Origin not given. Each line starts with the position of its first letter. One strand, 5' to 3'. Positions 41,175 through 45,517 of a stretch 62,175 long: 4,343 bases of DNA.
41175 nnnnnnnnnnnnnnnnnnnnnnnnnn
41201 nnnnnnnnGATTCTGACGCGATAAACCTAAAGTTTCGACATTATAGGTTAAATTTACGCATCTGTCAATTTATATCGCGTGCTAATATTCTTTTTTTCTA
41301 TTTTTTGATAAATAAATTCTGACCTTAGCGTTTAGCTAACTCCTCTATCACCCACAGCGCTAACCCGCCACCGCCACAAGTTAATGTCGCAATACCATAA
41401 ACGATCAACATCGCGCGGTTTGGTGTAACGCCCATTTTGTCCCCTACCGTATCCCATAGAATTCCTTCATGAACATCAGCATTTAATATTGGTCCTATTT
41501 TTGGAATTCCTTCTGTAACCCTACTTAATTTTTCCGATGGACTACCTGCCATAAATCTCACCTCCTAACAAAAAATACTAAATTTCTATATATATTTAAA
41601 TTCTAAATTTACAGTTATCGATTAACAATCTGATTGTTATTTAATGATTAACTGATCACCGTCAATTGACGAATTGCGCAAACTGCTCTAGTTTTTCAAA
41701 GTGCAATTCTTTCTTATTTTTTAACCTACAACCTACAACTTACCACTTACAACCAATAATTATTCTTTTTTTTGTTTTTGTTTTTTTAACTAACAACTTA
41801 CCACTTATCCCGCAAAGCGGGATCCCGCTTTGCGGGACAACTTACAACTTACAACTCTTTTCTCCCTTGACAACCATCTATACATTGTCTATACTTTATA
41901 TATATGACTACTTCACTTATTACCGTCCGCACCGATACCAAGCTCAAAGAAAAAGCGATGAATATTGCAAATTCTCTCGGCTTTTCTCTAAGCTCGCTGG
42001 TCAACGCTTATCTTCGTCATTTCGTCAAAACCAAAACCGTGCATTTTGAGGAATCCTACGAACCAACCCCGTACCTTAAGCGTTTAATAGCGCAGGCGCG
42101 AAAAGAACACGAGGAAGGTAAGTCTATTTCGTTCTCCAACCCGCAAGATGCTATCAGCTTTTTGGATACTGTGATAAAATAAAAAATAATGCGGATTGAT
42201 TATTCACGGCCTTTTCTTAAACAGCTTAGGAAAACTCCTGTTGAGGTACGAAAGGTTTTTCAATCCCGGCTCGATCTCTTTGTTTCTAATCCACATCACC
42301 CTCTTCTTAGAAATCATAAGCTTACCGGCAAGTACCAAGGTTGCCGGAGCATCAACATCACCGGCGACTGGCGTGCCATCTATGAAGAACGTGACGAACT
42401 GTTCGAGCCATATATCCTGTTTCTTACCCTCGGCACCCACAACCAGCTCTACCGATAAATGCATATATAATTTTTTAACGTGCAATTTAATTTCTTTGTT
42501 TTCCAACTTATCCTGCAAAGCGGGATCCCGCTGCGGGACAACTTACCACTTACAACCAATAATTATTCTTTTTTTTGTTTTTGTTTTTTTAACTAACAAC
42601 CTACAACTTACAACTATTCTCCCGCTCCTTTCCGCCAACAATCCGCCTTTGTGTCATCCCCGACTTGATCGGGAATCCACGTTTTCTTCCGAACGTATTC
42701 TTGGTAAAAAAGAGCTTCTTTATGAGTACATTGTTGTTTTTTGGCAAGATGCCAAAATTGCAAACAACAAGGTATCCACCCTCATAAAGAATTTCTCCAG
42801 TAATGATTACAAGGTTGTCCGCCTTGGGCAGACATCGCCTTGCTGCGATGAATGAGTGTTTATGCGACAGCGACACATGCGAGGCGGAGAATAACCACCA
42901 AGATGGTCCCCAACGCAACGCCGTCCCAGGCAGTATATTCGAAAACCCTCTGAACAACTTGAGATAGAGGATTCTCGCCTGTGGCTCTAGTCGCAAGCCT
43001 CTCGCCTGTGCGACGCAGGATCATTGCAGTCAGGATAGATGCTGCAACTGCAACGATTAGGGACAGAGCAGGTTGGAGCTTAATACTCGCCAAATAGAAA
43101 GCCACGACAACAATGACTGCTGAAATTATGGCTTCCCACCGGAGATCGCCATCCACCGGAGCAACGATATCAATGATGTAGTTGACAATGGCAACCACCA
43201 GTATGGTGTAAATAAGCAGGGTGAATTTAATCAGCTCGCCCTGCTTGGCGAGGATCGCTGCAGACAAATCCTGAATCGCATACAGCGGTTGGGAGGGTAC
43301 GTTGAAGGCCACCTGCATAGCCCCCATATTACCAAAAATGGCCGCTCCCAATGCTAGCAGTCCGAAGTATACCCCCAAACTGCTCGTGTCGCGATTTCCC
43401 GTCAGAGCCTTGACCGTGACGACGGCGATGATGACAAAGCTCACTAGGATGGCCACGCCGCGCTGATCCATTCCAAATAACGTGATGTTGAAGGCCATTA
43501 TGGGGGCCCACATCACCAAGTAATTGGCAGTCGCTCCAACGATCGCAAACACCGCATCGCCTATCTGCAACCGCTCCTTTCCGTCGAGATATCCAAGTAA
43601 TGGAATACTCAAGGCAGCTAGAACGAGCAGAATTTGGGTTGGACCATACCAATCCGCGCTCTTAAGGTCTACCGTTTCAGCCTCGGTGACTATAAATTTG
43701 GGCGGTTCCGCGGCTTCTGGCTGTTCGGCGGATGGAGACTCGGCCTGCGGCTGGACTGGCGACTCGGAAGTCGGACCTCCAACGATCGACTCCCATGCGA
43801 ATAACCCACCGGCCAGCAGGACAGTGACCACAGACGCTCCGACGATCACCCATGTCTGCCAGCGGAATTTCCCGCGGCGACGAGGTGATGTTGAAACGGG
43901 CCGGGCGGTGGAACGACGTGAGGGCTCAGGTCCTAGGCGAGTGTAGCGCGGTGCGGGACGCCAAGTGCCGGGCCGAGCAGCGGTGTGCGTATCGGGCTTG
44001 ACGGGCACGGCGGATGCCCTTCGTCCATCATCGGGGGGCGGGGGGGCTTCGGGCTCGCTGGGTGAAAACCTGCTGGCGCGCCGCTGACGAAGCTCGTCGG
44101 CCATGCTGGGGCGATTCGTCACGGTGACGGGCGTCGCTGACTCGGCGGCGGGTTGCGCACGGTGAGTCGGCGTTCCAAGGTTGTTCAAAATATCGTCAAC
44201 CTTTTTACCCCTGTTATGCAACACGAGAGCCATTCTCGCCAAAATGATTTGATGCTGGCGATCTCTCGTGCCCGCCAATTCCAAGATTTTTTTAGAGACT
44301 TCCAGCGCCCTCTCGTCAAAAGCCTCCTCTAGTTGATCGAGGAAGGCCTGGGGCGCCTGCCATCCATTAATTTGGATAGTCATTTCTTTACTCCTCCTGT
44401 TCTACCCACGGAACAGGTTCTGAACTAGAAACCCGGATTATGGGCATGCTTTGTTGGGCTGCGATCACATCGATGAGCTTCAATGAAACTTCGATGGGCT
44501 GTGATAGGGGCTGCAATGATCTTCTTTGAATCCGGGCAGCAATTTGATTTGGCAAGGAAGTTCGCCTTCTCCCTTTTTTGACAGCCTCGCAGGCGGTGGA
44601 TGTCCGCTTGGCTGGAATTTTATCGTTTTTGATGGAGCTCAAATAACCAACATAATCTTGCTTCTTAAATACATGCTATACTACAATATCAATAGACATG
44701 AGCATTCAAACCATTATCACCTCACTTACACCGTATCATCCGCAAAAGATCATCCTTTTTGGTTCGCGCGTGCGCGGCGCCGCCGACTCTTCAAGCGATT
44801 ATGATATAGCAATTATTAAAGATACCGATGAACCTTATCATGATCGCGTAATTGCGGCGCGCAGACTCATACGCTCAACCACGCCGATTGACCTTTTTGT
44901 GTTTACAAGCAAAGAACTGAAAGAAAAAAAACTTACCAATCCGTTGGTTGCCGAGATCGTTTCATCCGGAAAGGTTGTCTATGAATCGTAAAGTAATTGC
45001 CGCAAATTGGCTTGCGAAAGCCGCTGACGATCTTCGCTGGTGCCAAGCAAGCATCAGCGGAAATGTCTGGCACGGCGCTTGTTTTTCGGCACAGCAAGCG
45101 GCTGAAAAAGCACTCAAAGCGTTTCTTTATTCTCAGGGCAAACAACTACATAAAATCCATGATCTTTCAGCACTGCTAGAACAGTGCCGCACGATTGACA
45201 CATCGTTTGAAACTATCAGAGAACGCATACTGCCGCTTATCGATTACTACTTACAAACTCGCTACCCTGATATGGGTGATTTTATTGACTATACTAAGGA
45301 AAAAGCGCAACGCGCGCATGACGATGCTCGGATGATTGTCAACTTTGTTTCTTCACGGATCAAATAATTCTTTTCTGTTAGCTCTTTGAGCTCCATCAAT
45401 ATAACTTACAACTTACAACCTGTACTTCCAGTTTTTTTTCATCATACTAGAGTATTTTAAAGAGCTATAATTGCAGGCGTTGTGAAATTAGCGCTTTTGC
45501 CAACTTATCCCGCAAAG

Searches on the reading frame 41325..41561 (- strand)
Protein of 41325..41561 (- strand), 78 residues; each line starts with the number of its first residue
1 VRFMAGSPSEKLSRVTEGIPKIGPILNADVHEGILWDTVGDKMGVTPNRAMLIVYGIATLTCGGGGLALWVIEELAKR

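Call 4: search_protein_families(library=pfam, proteins=[window:41325-41561:-], max_evalue=1)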
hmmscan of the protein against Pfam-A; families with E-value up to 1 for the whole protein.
window:41325-41561:- (78 aa): 0 families

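Call 5: search_protein_families(library=padloc, proteins=[window:41325-41561:-], max_evalue=1)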
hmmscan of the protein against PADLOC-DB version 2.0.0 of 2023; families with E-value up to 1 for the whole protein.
window:41325-41561:- (78 aa): 0 families

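Call 6: search_protein_families(library=phrogs, proteins=[window:41325-41561:-], max_evalue=1)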
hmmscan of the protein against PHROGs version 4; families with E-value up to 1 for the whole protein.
window:41325-41561:- (78 aa): 1 family
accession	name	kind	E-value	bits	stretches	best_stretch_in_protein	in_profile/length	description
phrog_36685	-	unknown function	0.35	11.9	1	26-38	36-48/49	-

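Call 7: search_protein_families(library=ncbifam, proteins=[window:41325-41561:-], max_evalue=1)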
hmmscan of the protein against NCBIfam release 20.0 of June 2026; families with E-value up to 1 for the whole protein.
window:41325-41561:- (78 aa): 0 families

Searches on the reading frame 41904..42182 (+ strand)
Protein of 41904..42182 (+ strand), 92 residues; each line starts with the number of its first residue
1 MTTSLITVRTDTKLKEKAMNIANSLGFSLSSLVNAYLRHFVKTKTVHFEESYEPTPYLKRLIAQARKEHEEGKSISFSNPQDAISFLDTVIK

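Call 18: search_protein_families(library=pfam, proteins=[window:41904-42182:+], max_evalue=0.01)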
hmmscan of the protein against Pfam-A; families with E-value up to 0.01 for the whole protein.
window:41904-42182:+ (92 aa): 2 families
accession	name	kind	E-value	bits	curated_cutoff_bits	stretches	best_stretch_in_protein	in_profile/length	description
PF04221.18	RelB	-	1.6e-06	28.3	22.4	1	4-88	2-80/82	RelB antitoxin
PF19891.5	DUF6364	-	5.4e-05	24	27.3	1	6-66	5-54/70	Family of unknown function (DUF6364)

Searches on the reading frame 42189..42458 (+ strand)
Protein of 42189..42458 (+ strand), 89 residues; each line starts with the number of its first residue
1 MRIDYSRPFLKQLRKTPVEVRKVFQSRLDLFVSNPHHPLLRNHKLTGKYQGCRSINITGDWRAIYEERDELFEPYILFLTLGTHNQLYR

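Call 18: search_protein_families(library=pfam, proteins=[window:42189-42458:+], max_evalue=0.01)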
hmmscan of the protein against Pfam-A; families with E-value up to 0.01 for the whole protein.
window:42189-42458:+ (89 aa): 2 families
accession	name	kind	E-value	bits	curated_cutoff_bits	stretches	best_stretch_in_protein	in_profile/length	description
PF15738.11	YafQ_toxin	-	1.4e-09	38.5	30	1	7-88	7-87/88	Bacterial toxin of type II toxin-antitoxin system, YafQ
PF05016.21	ParE_toxin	-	0.0014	19.6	23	1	3-70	1-74/89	ParE toxin of type II toxin-antitoxin system, parDE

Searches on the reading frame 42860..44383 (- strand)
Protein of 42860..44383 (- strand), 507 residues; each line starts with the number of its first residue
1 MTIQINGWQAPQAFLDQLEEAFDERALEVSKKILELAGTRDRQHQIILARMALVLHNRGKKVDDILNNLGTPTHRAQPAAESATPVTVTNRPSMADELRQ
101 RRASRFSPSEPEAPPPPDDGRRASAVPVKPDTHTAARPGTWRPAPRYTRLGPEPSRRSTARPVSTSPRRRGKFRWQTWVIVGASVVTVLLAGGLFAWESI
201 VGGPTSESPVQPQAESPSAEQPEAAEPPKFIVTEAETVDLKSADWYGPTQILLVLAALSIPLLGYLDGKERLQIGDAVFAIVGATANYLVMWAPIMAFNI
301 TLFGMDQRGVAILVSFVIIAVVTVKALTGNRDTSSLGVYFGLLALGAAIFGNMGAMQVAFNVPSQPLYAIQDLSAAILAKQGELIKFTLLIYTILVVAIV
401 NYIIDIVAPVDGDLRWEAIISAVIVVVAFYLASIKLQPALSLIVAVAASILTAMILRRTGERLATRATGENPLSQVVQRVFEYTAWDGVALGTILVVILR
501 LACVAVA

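Call 4: search_protein_families(library=pfam, proteins=[window:42860-44383:-], max_evalue=1)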
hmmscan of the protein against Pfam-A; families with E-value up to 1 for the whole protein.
window:42860-44383:- (507 aa): 0 families

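Call 5: search_protein_families(library=padloc, proteins=[window:42860-44383:-], max_evalue=1)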
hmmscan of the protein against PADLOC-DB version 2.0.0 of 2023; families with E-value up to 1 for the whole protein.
window:42860-44383:- (507 aa): 0 families

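Call 6: search_protein_families(library=phrogs, proteins=[window:42860-44383:-], max_evalue=1)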
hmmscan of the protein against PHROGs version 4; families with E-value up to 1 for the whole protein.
window:42860-44383:- (507 aa): 0 families

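Call 7: search_protein_families(library=ncbifam, proteins=[window:42860-44383:-], max_evalue=1)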
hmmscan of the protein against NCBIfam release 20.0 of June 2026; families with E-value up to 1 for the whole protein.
window:42860-44383:- (507 aa): 1 family
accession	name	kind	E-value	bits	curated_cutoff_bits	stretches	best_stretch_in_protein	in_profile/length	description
NF033761.1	gliding_GltJ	equivalog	0.05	12.7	450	1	73-236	279-431/671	adventurous gliding motility protein GltJ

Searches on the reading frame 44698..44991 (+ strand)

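Call 107: search_protein_families(library=pfam, proteins=[window:44698-44991:+], max_evalue=0.001)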
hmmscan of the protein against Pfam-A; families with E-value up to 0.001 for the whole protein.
window:44698-44991:+ (97 aa): 2 families
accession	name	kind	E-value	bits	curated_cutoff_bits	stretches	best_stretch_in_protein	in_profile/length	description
PF18765.7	Polbeta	-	3.1e-11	43.7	26.9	1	5-96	2-89/93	Polymerase beta, Nucleotidyltransferase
PF01909.29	NTP_transf_2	-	1.5e-07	32.1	21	1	10-70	11-75/93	Nucleotidyltransferase domain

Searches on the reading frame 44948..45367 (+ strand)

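Call 18: search_protein_families(library=pfam, proteins=[window:44948-45367:+], max_evalue=0.01)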
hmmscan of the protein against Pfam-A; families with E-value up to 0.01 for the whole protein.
window:44948-45367:+ (139 aa): 1 family
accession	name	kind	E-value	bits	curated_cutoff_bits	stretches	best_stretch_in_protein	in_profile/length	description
PF05168.19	HEPN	-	1.1e-25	90.5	22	1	20-135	3-115/117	HEPN domain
